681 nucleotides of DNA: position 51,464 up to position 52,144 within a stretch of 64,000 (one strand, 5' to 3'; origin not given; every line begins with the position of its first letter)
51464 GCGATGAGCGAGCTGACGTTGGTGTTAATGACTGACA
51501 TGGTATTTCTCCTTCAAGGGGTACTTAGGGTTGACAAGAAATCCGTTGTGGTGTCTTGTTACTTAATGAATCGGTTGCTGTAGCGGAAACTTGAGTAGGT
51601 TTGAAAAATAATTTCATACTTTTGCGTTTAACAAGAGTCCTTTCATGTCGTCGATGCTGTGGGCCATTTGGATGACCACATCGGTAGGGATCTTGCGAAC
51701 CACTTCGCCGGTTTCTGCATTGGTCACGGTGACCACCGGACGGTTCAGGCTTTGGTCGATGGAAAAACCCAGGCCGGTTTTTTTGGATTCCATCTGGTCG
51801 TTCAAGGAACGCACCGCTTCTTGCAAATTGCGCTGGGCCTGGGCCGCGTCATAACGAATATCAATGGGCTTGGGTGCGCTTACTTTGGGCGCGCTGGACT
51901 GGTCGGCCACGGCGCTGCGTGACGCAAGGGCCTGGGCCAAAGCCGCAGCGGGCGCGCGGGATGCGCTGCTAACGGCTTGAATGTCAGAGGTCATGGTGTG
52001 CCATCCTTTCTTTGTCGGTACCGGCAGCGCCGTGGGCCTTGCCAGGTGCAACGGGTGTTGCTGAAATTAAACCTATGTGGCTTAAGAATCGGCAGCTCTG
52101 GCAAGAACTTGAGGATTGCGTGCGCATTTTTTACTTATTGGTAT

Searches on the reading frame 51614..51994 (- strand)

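Call 23: search_protein_families(library=ncbifam, proteins=[window:51614-51994:-], max_evalue=0.001)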
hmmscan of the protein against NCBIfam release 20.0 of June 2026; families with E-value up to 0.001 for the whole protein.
window:51614-51994:- (126 aa): 3 families
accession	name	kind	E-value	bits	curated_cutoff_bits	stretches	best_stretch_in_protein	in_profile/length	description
NF006281.0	PRK08452.1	equivalog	5.2e-13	49.4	117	1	21-122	18-120/124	flagella length regulator FlaG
NF005834.1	PRK07738.1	equivalog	9.4e-11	42.2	107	1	47-125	38-116/117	flagellar protein FlaG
NF006465.1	PRK08868.1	equivalog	1.2e-09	38.7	154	1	6-113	11-127/134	flagellar protein FlaG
